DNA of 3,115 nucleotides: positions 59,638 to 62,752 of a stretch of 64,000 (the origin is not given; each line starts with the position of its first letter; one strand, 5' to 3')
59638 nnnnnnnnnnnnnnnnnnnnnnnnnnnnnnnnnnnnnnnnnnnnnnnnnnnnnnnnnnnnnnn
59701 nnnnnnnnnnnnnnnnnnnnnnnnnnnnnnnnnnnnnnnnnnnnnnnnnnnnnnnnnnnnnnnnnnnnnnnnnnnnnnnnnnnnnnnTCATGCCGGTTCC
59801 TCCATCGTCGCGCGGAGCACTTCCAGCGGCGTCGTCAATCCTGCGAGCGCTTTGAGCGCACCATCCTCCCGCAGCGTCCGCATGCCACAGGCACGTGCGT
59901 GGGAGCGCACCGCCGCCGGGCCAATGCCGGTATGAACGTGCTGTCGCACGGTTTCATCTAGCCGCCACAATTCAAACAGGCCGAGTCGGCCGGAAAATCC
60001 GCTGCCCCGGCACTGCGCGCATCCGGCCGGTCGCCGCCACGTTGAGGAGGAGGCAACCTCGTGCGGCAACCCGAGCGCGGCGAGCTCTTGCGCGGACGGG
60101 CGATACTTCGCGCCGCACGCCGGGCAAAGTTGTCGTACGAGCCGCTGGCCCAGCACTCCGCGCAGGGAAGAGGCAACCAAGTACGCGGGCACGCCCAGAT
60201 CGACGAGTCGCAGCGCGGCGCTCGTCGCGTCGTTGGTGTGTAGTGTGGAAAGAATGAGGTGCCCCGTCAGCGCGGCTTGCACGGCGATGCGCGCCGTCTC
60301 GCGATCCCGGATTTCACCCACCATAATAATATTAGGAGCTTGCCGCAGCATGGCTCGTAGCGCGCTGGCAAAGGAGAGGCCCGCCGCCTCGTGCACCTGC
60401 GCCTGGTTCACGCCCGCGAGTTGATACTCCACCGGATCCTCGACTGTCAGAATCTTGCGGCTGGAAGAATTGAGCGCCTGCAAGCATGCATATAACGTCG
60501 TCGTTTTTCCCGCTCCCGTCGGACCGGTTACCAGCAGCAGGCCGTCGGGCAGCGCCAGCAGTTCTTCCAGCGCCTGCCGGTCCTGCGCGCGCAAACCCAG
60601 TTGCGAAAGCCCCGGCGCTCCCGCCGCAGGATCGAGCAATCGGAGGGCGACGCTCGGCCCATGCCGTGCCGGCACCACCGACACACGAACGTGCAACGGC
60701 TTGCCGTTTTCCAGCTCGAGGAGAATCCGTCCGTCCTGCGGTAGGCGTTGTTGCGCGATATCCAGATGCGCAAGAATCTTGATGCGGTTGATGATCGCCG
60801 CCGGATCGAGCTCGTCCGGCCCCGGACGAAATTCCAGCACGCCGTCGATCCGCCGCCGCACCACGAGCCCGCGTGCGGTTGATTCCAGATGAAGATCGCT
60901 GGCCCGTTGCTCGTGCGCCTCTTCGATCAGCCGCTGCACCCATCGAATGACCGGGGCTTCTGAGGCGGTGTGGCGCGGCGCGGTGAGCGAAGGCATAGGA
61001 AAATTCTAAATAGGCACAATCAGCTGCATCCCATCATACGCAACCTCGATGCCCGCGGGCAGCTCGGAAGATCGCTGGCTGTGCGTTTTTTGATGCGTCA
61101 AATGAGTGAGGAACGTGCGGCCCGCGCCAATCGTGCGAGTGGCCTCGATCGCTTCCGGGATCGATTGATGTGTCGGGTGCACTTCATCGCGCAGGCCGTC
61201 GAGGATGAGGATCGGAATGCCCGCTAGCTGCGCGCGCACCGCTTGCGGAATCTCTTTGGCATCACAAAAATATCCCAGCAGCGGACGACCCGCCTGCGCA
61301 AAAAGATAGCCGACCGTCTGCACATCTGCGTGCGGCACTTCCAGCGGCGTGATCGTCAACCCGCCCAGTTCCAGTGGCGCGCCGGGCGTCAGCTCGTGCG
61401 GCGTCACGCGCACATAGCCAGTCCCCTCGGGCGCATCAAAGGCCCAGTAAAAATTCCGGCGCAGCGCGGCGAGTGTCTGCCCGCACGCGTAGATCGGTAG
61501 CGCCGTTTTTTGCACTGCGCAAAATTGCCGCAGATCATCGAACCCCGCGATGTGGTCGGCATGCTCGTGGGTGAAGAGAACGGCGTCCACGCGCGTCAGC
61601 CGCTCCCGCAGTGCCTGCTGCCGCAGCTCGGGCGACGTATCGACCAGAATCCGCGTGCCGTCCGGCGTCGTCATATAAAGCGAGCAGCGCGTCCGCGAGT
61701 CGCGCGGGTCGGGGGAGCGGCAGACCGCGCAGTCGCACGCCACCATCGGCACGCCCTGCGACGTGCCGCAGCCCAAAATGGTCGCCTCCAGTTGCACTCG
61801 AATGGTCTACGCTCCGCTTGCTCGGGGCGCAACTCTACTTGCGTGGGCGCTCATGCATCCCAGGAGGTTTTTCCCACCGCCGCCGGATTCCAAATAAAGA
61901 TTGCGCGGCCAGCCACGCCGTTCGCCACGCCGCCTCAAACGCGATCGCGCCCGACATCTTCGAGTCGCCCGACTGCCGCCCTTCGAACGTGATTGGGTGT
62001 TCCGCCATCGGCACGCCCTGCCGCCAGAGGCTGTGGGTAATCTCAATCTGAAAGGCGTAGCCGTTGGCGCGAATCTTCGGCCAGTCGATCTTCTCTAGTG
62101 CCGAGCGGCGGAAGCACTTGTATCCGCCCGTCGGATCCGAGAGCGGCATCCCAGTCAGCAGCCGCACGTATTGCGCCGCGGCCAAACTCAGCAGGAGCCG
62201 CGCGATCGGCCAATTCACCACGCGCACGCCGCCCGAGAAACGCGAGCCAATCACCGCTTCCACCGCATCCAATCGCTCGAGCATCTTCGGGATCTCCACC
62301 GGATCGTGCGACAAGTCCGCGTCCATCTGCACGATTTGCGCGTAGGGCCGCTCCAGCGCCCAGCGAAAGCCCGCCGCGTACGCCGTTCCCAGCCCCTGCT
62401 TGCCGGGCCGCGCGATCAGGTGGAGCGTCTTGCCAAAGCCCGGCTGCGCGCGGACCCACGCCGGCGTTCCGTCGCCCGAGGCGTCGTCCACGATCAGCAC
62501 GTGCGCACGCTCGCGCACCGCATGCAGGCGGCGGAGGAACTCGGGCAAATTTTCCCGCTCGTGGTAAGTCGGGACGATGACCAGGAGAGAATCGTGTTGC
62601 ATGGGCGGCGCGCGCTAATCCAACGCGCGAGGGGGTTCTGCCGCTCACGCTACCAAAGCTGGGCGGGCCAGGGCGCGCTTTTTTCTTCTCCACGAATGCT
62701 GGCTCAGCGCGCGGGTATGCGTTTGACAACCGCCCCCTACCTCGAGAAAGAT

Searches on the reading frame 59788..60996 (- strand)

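Call 15: search_protein_families(library=pfam, proteins=[window:59788-60996:-], max_evalue=0.01)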
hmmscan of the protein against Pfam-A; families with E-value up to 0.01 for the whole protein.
window:59788-60996:- (402 aa): 10 families
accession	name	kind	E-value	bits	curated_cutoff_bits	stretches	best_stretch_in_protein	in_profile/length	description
PF00437.27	T2SSE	-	7e-120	400.5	24.9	1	11-395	3-370/370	Type II/IV secretion system protein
PF13604.12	AAA_30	-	1.7e-05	25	27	1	136-183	3-50/191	AAA domain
PF13191.12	AAA_16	-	0.00015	22.7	32.6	1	136-199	5-64/167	AAA ATPase domain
PF13401.12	AAA_22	-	0.0003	21.5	27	1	151-196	5-50/130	AAA domain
PF13476.12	AAA_23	-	0.00034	21.8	27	1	149-180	17-48/201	AAA domain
PF25199.1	nSTAND_NTPase5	-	0.00083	19.6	34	1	153-191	43-82/145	Novel STAND NTPase 5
PF13086.12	AAA_11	-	0.0038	17.5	27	1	137-183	4-56/257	AAA domain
PF13245.12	AAA_19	-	0.0053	17.4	25.1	0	148-183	8-45/134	AAA domain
PF04851.21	ResIII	-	0.0096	16.3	22.5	0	134-186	3-60/164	Type III restriction enzyme, res subunit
PF13555.12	AAA_29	-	0.0096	16.1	27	0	151-178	22-49/61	P-loop containing region of AAA domain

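Call 51: search_protein_families(library=ncbifam, proteins=[window:59788-60996:-], max_evalue=1e-10)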
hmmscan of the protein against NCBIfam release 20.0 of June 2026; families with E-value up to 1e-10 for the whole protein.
window:59788-60996:- (402 aa): 15 families
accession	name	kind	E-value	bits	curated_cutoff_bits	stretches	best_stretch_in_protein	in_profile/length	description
TIGR02533.1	type_II_gspE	equivalog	8e-150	499.7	630.25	1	7-397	100-486/486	type II secretion system ATPase GspE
TIGR02538.1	type_IV_pilB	equivalog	8.5e-133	443.9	675.65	1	10-398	175-563/564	type IV-A pilus assembly ATPase PilB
NF053534.1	T4PilAsmATPsTfpB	equivalog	2.4e-120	402.7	850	1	11-397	196-582/584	type IV pilus assembly ATPase TfpB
NF007755.0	PRK10436.1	equivalog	2.5e-118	395.7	617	1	9-396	78-458/465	type II secretion system protein GspE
NF041000.1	ATPase_ComGA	equivalog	8.7e-70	234.7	300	1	22-288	2-266/267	competence type IV pilus ATPase ComGA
TIGR01420.1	pilT_fam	subfamily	2.5e-54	184.8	319.1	1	21-289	3-270/343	PilT/PilU family type 4a pilus ATPase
TIGR02525.1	plasmid_TraJ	equivalog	9.1e-28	97.3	368.3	1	115-267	119-272/372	plasmid transfer ATPase TraJ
TIGR02524.1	dot_icm_DotB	equivalog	9.2e-22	77.7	463.3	1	125-265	112-257/358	Dot/Icm type IV secretion system ATPase DotB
NF058587.1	archaellum_moto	equivalog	2.1e-18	66.3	550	1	154-264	278-393/527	archaellum flagellar ATPase motor FlaI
TIGR02782.1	TrbB_P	equivalog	2e-15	56.9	304.55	1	154-266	139-254/303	P-type conjugative transfer ATPase TrbB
NF010469.0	PRK13894.1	subfamily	4.4e-14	52.6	508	1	154-265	152-265/320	conjugal transfer ATPase TrbB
TIGR03819.1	heli_sec_ATPase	hypoth_equivalog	1.9e-13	50.3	373.15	1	88-277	119-310/340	TadA family conjugal transfer-associated ATPase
TIGR02788.1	VirB11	equivalog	3.5e-13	49.3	249.95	1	154-267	147-265/308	P-type DNA transfer ATPase VirB11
NF010407.0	PRK13833.1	subfamily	5.5e-13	49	499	1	154-268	147-263/323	conjugal transfer protein TrbB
NF053672.1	bindosome_BasE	exception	3e-11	42.8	1000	1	155-267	274-391/512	bindosome assembly system ATPase subunit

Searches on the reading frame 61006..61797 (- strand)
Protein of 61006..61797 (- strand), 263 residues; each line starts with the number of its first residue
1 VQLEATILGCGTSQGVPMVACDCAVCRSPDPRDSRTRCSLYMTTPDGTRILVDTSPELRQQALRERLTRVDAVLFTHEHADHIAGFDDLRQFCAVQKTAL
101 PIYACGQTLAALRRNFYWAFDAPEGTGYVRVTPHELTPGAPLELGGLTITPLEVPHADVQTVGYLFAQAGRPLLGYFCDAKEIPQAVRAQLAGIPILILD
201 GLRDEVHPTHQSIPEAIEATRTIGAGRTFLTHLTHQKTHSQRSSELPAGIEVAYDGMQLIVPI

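Call 15: search_protein_families(library=pfam, proteins=[window:61006-61797:-], max_evalue=0.01)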
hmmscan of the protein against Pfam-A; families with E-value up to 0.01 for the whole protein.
window:61006-61797:- (263 aa): 4 families
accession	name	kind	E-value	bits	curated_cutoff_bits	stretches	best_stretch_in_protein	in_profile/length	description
PF12706.13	Lactamase_B_2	-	5.7e-38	131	27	1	48-232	1-199/200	Beta-lactamase superfamily domain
PF00753.33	Lactamase_B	-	3.4e-09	37.4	22.7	1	41-96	9-70/196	Metallo-beta-lactamase superfamily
PF13483.12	Lactamase_B_3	-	9.8e-05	22.8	24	1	39-169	9-101/160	Beta-lactamase superfamily domain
PF16661.11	Lactamase_B_6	-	0.0054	16.6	27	1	46-105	5-72/193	Metallo-beta-lactamase superfamily domain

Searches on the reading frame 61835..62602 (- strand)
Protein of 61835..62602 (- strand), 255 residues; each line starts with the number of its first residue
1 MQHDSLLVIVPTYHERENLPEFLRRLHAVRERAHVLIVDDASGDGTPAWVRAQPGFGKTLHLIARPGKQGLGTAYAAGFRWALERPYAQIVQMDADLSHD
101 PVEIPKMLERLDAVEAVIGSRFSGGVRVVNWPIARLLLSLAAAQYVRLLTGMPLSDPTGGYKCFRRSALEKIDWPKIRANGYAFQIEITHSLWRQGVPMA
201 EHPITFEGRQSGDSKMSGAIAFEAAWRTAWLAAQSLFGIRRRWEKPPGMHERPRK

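Call 15: search_protein_families(library=pfam, proteins=[window:61835-62602:-], max_evalue=0.01)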
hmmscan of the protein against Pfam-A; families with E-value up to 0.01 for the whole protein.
window:61835-62602:- (255 aa): 2 families
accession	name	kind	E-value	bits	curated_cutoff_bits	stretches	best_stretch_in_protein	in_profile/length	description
PF00535.33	Glycos_transf_2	-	8.2e-24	84.9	23.3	1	8-172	2-167/168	Glycosyl transferase family 2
PF13641.12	Glyco_tranf_2_3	-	6.4e-05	23.5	27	1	6-204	3-206/230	Glycosyltransferase like family 2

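Call 71: find_encoding_contigs(protein=window:61835-62602:-, flank=10000, max_places=2)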
Protein window:61835-62602:- (255 aa): 2 contigs read that carry it; 2 places shown.
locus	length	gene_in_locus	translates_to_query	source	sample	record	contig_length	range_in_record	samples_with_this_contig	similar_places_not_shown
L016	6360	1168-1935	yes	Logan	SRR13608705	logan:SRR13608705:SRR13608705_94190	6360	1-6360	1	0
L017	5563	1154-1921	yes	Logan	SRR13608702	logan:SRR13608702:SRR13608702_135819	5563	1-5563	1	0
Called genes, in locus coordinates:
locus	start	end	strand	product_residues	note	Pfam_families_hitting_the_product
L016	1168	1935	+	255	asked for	PF00535:Glycos_transf_2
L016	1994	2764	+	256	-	PF00753:Lactamase_B, PF23023:Anti-Pycsar_Apyc1 (weak), PF12706:Lactamase_B_2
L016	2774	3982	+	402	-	PF00437:T2SSE, PF13604:AAA_30 (faint)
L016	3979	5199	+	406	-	PF13191:AAA_16 (faint), PF00437:T2SSE, PF25199:nSTAND_NTPase5 (weak), PF13401:AAA_22 (faint)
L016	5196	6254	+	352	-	PF00482:T2SSF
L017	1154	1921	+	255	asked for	PF00535:Glycos_transf_2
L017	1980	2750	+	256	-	PF00753:Lactamase_B, PF23023:Anti-Pycsar_Apyc1 (weak), PF12706:Lactamase_B_2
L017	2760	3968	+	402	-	PF00437:T2SSE, PF13604:AAA_30 (faint)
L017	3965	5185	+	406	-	PF13191:AAA_16 (faint), PF00437:T2SSE, PF25199:nSTAND_NTPase5 (weak), PF13401:AAA_22 (faint)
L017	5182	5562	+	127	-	?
